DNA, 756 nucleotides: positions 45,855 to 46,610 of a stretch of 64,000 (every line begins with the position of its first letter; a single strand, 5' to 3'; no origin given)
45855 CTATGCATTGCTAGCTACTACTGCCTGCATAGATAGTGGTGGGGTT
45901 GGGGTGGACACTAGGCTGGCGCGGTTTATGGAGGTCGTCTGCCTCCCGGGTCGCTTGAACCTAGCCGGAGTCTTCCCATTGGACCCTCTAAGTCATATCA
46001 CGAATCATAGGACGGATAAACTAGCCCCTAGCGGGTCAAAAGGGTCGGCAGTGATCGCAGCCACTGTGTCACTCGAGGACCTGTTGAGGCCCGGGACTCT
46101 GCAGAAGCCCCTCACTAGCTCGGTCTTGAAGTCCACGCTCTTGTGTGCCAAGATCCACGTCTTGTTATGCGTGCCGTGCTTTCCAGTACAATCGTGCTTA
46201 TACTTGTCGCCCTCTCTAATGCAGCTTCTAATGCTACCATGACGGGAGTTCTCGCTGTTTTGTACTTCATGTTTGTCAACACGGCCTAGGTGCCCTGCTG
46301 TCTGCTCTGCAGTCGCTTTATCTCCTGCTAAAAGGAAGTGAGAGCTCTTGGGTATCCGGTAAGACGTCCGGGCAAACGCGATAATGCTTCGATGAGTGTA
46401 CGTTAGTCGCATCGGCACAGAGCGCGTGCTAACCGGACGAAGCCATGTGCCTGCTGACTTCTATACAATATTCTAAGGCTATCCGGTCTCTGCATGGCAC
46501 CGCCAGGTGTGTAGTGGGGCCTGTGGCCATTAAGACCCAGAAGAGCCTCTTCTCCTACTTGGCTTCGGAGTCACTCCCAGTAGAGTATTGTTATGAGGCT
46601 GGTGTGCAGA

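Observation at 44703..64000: Giant palindrome: near-perfect inverted arms of at least 8.6 kb around a ~2-kb spacer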

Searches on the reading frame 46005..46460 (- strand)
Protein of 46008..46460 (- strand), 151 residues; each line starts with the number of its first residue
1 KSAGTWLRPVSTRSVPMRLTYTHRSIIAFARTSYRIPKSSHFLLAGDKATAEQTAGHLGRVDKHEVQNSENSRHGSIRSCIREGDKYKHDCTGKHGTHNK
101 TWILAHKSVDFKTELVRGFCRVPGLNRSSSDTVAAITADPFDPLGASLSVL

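Call 7: search_protein_families(library=pfam, proteins=[window:46005-46418:-], max_evalue=0.01)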
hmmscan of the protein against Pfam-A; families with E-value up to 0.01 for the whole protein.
window:46005-46418:- (137 aa): 0 families

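Call 82: search_protein_families(library=pfam, proteins=[window:46008-46460:-], max_evalue=0.1)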
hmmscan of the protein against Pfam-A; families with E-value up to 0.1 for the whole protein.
window:46008-46460:- (151 aa): 0 families
